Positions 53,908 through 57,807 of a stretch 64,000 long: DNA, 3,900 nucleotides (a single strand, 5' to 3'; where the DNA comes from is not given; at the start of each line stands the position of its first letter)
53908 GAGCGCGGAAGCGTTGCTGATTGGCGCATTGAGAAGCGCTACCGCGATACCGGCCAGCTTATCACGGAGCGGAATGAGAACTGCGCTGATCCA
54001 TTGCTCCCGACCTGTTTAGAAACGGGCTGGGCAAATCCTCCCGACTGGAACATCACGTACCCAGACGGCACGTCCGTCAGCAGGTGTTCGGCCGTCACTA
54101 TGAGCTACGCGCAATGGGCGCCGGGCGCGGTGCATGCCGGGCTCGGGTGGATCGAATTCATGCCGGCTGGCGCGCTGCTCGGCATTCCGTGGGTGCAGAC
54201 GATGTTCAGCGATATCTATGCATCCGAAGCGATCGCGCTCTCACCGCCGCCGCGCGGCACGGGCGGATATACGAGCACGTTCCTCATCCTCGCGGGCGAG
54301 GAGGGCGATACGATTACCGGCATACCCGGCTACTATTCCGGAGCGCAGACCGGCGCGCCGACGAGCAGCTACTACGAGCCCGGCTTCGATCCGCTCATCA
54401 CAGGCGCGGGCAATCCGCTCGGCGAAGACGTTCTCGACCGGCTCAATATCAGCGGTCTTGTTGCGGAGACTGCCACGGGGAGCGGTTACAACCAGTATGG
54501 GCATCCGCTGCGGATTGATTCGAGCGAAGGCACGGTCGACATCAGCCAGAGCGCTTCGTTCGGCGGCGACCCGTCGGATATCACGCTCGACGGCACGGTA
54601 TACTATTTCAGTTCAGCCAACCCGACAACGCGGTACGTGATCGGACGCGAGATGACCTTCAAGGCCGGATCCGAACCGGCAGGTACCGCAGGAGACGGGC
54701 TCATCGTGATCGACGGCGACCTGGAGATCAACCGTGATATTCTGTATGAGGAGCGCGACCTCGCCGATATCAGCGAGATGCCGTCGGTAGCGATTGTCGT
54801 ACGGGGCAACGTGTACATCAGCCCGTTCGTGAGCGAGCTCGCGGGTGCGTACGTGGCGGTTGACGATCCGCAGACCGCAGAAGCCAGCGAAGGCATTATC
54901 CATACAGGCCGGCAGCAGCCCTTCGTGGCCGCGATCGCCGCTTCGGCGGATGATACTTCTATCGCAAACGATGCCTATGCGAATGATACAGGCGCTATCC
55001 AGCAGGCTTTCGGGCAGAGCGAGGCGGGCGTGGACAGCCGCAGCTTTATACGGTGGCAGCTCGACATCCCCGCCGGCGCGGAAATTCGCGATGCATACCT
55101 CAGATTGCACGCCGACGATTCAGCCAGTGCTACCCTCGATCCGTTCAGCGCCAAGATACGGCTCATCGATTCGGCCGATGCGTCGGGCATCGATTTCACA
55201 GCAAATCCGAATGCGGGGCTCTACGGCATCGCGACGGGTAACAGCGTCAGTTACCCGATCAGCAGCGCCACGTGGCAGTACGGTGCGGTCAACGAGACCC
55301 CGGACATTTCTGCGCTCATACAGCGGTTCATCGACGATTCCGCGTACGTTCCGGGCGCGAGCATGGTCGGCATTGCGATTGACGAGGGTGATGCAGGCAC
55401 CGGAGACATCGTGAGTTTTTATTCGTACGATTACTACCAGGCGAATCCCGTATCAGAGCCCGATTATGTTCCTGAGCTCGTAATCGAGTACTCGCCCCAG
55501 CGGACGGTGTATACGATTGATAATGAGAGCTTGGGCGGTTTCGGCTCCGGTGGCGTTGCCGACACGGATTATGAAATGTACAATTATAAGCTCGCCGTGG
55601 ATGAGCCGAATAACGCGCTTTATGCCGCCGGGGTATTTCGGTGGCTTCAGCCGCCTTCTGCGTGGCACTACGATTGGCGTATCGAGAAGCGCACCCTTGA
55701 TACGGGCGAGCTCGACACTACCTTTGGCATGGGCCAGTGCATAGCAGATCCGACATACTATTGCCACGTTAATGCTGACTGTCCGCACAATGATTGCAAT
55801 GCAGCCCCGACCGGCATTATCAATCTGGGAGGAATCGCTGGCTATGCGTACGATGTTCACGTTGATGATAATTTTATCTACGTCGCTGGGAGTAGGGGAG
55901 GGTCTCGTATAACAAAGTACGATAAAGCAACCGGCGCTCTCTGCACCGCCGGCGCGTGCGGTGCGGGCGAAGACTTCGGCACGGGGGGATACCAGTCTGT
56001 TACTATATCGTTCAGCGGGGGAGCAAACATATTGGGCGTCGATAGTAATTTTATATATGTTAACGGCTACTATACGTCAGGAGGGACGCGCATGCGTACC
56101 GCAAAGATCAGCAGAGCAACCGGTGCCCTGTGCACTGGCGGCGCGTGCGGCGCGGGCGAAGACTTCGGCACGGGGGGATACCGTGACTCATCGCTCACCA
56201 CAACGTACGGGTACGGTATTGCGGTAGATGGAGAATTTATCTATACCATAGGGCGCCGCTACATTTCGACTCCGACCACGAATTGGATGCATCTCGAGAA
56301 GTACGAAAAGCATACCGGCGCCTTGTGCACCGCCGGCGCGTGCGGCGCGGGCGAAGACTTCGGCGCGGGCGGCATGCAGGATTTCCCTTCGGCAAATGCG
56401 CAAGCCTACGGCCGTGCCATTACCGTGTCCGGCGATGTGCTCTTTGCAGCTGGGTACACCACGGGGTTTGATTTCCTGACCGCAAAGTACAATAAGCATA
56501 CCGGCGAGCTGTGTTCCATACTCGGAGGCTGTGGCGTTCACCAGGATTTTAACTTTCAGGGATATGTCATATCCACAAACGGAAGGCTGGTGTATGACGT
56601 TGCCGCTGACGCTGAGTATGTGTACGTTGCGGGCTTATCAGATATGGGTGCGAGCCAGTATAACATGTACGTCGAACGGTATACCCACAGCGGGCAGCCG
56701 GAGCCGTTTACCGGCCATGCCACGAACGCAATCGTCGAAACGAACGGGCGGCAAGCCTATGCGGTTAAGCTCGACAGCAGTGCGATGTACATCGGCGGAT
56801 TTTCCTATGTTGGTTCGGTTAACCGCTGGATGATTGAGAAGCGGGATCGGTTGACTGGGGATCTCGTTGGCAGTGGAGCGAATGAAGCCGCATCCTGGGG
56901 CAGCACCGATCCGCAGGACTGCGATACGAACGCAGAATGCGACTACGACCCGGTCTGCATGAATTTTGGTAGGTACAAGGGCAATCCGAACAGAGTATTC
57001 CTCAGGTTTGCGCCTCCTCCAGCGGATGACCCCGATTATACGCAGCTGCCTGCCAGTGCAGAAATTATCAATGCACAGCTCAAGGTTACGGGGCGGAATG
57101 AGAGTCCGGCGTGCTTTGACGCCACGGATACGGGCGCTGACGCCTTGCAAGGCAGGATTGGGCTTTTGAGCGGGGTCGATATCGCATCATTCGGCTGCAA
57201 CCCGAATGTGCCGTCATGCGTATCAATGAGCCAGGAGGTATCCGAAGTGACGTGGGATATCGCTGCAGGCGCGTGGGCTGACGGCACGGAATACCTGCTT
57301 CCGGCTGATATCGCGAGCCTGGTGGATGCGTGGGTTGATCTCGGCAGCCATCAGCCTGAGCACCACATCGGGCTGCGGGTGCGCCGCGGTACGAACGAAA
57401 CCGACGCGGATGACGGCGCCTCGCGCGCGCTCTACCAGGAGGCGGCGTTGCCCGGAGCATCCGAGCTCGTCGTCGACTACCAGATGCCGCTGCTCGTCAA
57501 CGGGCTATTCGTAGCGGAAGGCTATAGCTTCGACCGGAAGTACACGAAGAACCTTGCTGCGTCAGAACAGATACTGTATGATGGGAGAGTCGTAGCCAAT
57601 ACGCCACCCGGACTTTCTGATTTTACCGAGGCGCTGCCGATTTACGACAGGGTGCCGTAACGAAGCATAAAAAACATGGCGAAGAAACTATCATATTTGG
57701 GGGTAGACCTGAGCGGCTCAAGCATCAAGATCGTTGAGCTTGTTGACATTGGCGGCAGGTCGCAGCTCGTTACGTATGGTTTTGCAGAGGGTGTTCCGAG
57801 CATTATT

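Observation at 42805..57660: A 4951-aa giant anchored protein built from stacked beta-propeller repeat families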

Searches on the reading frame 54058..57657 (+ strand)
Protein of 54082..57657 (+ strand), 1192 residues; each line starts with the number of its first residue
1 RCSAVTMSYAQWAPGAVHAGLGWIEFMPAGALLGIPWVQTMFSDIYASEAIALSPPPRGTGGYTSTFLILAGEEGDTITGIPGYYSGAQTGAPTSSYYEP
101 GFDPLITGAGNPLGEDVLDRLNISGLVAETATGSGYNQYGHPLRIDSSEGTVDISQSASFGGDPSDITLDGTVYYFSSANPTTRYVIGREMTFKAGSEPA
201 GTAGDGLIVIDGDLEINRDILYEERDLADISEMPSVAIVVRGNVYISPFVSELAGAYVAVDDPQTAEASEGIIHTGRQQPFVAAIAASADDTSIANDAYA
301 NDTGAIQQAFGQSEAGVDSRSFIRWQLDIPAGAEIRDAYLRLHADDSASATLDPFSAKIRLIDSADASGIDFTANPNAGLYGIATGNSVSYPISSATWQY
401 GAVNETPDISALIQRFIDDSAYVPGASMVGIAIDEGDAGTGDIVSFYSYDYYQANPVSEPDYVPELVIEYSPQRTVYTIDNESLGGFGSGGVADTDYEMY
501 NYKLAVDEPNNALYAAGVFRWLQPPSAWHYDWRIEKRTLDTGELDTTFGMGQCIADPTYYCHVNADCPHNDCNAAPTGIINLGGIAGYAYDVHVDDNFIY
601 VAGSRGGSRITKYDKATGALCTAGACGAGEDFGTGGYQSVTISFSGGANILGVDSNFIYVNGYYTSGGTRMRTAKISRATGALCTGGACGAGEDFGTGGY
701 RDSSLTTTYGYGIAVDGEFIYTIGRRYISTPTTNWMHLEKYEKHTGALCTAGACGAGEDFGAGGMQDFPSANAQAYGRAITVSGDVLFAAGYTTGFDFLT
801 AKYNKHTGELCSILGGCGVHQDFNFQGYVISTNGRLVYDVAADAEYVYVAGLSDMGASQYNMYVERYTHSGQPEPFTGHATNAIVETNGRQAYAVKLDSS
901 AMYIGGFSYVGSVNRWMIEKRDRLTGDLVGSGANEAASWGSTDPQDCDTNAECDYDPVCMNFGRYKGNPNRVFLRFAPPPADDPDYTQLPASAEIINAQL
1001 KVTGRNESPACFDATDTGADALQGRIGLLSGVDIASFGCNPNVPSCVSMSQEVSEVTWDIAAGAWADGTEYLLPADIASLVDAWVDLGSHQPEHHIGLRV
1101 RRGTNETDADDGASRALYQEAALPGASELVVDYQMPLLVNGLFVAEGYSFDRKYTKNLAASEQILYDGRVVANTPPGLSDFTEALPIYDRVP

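Call 18: find_homologous_proteins(query=window:54082-57657:+, max_evalue=0.00001)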
Query window:54082-57657:+ (1192 aa): 3 proteins with E <= 0.00001 among 8000 candidates.
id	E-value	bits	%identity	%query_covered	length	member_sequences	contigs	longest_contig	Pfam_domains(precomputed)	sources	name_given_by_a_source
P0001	3.1e-128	448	37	40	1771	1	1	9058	-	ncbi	ncbi:MAG: hypothetical protein V1916_01790, partial [Patescibacteria group bacterium]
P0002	3.5e-117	411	41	40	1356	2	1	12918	-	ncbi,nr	ncbi:hypothetical protein KKC06_04870, partial [Patescibacteria group bacterium]|nr:hypothetical pro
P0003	5.5e-113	397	38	21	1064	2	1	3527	PF07494.18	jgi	jgi:hypothetical protein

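Call 23: find_encoding_contigs(protein=P0002, flank=10000, max_places=3)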
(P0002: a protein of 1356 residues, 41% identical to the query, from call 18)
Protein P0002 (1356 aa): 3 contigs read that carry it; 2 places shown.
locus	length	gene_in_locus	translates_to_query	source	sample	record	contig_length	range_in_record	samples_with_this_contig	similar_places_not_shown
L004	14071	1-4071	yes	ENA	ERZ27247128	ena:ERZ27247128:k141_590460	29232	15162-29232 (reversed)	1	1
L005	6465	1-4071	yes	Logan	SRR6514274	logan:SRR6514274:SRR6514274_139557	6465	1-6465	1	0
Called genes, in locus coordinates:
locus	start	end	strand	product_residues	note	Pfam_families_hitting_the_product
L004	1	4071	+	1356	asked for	?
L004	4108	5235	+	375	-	PF11104:PilM_2, PF06723:MreB_Mbl (faint), PF14450:FtsA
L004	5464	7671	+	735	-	-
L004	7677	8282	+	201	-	PF04350:PilO (faint)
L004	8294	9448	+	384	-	-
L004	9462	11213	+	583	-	PF05157:MshEN, PF00437:T2SSE, PF13555:AAA_29 (weak)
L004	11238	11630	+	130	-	PF00072:Response_reg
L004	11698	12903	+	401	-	PF28597:T2SSF_N, PF00482:T2SSF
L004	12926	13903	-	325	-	PF13936:HTH_38, PF00665:rve (weak)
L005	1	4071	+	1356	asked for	?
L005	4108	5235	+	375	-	PF11104:PilM_2, PF06723:MreB_Mbl (faint), PF14450:FtsA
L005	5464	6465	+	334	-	?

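Call 24: find_encoding_contigs(protein=P0001, flank=10000, max_places=3)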
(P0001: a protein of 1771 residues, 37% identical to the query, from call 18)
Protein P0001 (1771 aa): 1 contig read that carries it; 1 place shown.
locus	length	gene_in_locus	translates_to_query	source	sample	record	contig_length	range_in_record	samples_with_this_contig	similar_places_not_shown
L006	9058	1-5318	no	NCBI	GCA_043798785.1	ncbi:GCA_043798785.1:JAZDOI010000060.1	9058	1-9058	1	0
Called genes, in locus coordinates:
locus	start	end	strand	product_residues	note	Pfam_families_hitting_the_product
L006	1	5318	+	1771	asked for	?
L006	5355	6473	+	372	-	PF11104:PilM_2, PF02541:Ppx-GppA (weak), PF08841:DDR (faint), PF06723:MreB_Mbl (faint), PF14450:FtsA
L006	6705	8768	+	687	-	-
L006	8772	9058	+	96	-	?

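Call 62: predict_structure(alignment_id=A2)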
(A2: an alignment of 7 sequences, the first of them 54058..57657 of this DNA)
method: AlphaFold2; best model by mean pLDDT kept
length: 1200 residues; sequences in the alignment: 7
mean_pLDDT: 50.9   pTM: 0.39
mean pLDDT of the five models: 50.9, 46.9, 43.7, 41.8, 33.0
residues with pLDDT >= 90: 1; 70-90: 219; 50-70: 373; < 50: 607
segments of 3 or more residues with pLDDT < 50: 1-48, 62-74, 80-129, 206-210, 232-235, 255-314, 356-358, 381-388, 459-468, 488-509, 528-538, 556-597, 613-615, 635-649, 672-679, 702-718, 735-742, 766-768, 770-772, 777-783, 802-806, 820-845, 861-869, 883-903, 907-909, 914-929, 935-980, 986-995, 1014-1028, 1040-1062, 1096-1101, 1110-1123, 1127-1133, 1143-1200
pLDDT, mean of each block of 10 residues (from residue 1): 34 26 25 34 44 54 38 47 31 26 24 27 38 61 70 78 74 68 74 73 55 70 65 51 64 49 39 34 32 23 29 56 67 77 84 60 78 54 45 69 75 85 78 75 74 63 49 74 63 22 37 68 58 42 63 48 27 26 30 46 78 60 70 50 41 59 72 46 71 59 45 45 72 52 62 63 51 49 57 68 51 64 34 30 53 62 44 60 39 31 50 40 41 46 29 33 37 41 49 47 63 46 44 57 41 39 55 56 61 50 53 42 47 56 37 27 35 34 32 27
secondary structure, 60 per line:
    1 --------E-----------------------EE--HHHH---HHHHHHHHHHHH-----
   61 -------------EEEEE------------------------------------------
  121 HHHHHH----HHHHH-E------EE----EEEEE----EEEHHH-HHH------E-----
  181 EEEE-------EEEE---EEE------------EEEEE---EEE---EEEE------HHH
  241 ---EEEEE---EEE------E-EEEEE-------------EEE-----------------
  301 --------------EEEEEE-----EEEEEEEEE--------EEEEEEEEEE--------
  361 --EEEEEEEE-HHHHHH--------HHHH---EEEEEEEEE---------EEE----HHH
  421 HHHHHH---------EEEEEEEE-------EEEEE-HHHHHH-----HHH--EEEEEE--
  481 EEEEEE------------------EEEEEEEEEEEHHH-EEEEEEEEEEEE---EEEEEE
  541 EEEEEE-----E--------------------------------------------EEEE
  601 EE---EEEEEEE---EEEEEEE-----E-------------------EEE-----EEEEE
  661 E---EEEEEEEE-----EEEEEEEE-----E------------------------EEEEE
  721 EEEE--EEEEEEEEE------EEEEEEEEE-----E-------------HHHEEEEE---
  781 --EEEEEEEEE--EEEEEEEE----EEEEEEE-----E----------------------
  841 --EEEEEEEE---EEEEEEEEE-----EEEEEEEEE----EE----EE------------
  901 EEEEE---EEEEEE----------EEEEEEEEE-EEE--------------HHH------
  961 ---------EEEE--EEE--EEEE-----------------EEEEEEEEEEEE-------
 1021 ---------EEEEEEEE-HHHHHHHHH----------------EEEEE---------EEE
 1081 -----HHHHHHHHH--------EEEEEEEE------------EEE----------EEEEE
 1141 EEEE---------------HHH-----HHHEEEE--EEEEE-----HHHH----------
elements in order (helices of 4 or more, strands of 3 or more residues): H37-40 H44-55 E74-78 H121-126 H131-135 E150-154 E159-161 E181-184 E192-195 E199-201 E214-218 E222-224 E228-231 E244-248 E252-254 E263-267 E281-283 E315-320 E326-334 E343-352 E363-370 H372-377 H386-389 E393-401 E411-413 H418-426 E436-443 E451-455 H457-462 E473-478 E481-486 E505-515 E520-531 E535-546 E597-602 E606-612 E616-622 E648-650 E656-661 E665-672 E678-685 E716-724 E727-735 E742-750 E773-777 E783-791 E794-801 E806-812 E843-850 E854-862 E868-876 E901-905 E909-914 E925-933 E935-937 E970-973 E976-978 E981-984 E1002-1013 E1030-1037 H1039-1047 E1064-1068 E1078-1080 H1086-1094 E1103-1110 E1123-1125 E1136-1144 E1171-1174 E1177-1181 H1187-1190

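Call 68: fold_search(model_id=the predicted structure, library=pdb)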
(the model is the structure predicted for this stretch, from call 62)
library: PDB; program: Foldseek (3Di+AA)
matches with E <= 10: 967; with E <= 0.001: 223
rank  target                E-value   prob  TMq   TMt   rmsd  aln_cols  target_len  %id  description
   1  5b4w_E                9.8e-09  1.00  0.20  0.44  13.2       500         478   12  Crystal structure of Plexin inhibitor complex (released 2016-12-28)
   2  8bf4_F                4.3e-08  1.00  0.20  0.43  13.7       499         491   12  Crystal structure of Mouse Plexin-B1 (20-535) in complex with VHH15 and VHH14 (released 2023-05-03)
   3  8bf4_C                4.5e-08  1.00  0.21  0.47  12.8       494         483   12  Crystal structure of Mouse Plexin-B1 (20-535) in complex with VHH15 and VHH14 (released 2023-05-03)
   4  8bb7_B                5.9e-08  1.00  0.20  0.44  13.9       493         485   12  Crystal structure of Mouse Plexin-B1 (20-535) in complex with VHH15 (released 2023-05-03)
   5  7vg7_A                1.3e-07  1.00  0.20  0.42  14.1       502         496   13  Plexin B1 extracellular fragment in complex with lasso-grafted PB1m6A9 peptide (released 2022-08-17)
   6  8i4m_A                1.3e-07  0.98  0.11  0.15  35.5       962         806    8  Portal-tail complex structure of the Cyanophage P-SCSP1u (released 2023-11-01)
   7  8hcj_C                1.3e-07  1.00  0.14  0.31  17.1       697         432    9  Structure of GH43 family enzyme, Xylan 1, 4 Beta- xylosidase from pseudopedobacter saltans (released 2023-11-15)
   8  8hcj_A                1.9e-07  1.00  0.14  0.32  17.8       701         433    9  Structure of GH43 family enzyme, Xylan 1, 4 Beta- xylosidase from pseudopedobacter saltans (released 2023-11-15)
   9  8bb7_A                2.7e-07  1.00  0.18  0.40  14.6       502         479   11  Crystal structure of Mouse Plexin-B1 (20-535) in complex with VHH15 (released 2023-05-03)
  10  6l8a_F                3.0e-07  1.00  0.17  0.40   8.1       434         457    9  Tetrathionate hydrolase from Acidithiobacillus ferrooxidans (released 2020-11-11)
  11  7vf3_A                4.2e-07  1.00  0.21  0.45  13.1       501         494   12  Plexin B1 extracellular fragment in complex with lasso-grafted PB1m7 peptide (released 2022-08-17)
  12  7y22_Y                4.7e-07  0.95  0.11  0.15  33.5       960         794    8  CryoEM structure of Klebsiella phage Kp7 tail complex applied with C6 symmetry (released 2023-06-14)
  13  8b3k_B                5.5e-07  1.00  0.20  0.43  13.4       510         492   12  Crystal structure of human Plexin-B1 (20-535) in the unbound state (released 2023-05-03)
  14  3das                  1.1e-06  1.00  0.16  0.46   9.0       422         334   12  Structure of the PQQ-bound form of Aldose Sugar Dehydrogenase (Adh) from Streptomyces coelicolor (released 2009-06-02)
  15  3al8_B                1.2e-06  1.00  0.18  0.39  13.1       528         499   10  Plexin A2 / Semaphorin 6A complex (released 2010-10-06)
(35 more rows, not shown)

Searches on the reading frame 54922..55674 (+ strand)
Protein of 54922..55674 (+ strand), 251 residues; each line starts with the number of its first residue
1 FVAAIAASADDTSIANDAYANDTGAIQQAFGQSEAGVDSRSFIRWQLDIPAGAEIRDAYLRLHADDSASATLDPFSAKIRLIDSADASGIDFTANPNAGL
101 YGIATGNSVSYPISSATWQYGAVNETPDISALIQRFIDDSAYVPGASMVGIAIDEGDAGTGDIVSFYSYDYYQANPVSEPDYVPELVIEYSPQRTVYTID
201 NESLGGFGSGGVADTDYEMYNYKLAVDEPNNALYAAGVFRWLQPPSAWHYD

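Call 12: search_protein_families(library=pfam, proteins=[window:54922-55674:+], max_evalue=1)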
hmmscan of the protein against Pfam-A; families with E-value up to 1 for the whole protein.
window:54922-55674:+ (251 aa): 1 family
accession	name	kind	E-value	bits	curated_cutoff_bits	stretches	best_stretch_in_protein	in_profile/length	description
PF24517.2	CBM96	-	0.084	13.1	26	1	9-97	8-97/164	Carbohydrate-binding module family 96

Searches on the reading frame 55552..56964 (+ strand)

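Call 12: search_protein_families(library=pfam, proteins=[window:55612-56964:+], max_evalue=1)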
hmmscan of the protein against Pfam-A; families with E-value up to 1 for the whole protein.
window:55612-56964:+ (451 aa): 1 family
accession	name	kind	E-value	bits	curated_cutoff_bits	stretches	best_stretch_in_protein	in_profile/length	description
PF13964.12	Kelch_6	-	0.096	13.2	25.3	0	82-107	7-37/50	Kelch motif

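Call 49: search_protein_families(library=ncbifam, proteins=[window:55552-56964:+], max_evalue=10)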
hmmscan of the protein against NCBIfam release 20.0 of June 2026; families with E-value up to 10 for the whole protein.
window:55552-56964:+ (471 aa): 2 families
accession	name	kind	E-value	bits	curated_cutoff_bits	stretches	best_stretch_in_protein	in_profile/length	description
TIGR02608.1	delta_60_rpt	domain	0.016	15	76.5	1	357-383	14-40/55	delta-60 repeat domain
NF040771.1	AAH_UGLYAH2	exception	0.074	12.2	350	1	367-432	63-127/267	bifunctional allantoicase/(S)-ureidoglycine aminohydrolase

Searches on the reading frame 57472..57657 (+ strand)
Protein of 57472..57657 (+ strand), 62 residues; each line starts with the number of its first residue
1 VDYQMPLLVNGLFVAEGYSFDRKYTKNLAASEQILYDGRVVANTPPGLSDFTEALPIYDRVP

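Call 100: find_related_loci(query=A5, collection=genome_contigs, flank=10000)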
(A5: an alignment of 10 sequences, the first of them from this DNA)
Query A5 (62 aa) in genome_contigs; peptide patterns used: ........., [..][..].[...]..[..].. (x = any residue, [..] = any of these).
80 stretches matched a pattern; 16 encode a relative of the query (tblastn E <= 1e-3); 16 distinct loci.
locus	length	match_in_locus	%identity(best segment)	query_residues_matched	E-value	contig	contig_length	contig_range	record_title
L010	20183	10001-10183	85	1-61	2e-31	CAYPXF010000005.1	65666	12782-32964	MAG TPA_asm: uncultured Gammaproteobacteria bacterium isolate binchicken_co17_235 genome assembly, contig: NODE_1370_len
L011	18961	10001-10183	77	1-61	5e-30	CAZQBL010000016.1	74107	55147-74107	MAG TPA_asm: uncultured Gammaproteobacteria bacterium isolate SRP231805_co4_93 genome assembly, contig: k141_269824, who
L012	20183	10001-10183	75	1-61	6e-30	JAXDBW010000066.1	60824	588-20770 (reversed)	MAG: Patescibacteria group bacterium isolate POMEDNA-B28 Raw2_k127_2151370, whole genome shotgun sequence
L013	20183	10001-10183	77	1-61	8e-30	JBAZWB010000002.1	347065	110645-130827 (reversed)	MAG: Patescibacteria group bacterium isolate SO_2017_GW1_267 NODE_224_length_347065_cov_3.428541_OW334_2017, whole genom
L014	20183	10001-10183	75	1-61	4e-30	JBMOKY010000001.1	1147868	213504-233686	MAG: Patescibacteria group bacterium isolate Betzabe_MAG010 MAG010_1, whole genome shotgun sequence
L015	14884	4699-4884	81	1-61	1e-29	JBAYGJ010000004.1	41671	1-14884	MAG: Patescibacteria group bacterium isolate SO_2016_GW1_122 scaffold01750_OW334_2016, whole genome shotgun sequence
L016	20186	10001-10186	81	1-61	2e-29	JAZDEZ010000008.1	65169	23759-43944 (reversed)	MAG: Patescibacteria group bacterium isolate MEGAHIT-group-0.176 k141_18427437, whole genome shotgun sequence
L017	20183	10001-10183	77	1-61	6e-29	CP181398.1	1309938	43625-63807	MAG: Candidatus Kerfeldbacteria bacterium isolate MKparc4 chromosome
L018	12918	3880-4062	74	1-61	1e-28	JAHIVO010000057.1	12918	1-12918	MAG: Patescibacteria group bacterium isolate MM_PC_MetaG.mb.84 MM_PC_MetaG.mb.84_k141_866386, whole genome shotgun seque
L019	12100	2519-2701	70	1-61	7e-28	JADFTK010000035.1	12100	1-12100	MAG: Patescibacteria group bacterium isolate B9T1L10 B9T1L10_NODE8450, whole genome shotgun sequence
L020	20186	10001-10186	74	1-61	2e-27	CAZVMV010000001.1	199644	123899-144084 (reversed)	MAG TPA_asm: uncultured Gammaproteobacteria bacterium isolate SRP173033_co2_263 genome assembly, contig: NODE_16_length_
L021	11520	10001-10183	74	1-61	5e-27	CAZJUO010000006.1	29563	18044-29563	MAG TPA_asm: uncultured Gammaproteobacteria bacterium isolate SRP141376_co4_277 genome assembly, contig: NODE_2838_lengt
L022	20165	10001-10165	51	5-56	5e-13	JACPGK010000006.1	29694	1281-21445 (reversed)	MAG: Candidatus Kerfeldbacteria bacterium isolate NC_groundwater_385_Ag_B-0.1um_43_29 GD18-4_B1_scaffold_448881, whole g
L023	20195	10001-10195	37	5-62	3e-8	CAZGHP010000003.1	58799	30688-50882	MAG TPA_asm: uncultured Candidatus Saccharibacteria bacterium isolate SRP136066_co1_225 genome assembly, contig: NODE_32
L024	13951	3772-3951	40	7-62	7e-8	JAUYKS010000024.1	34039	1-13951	MAG: bacterium isolate C24_metabat.bin.208 C24_k141_553808, whole genome shotgun sequence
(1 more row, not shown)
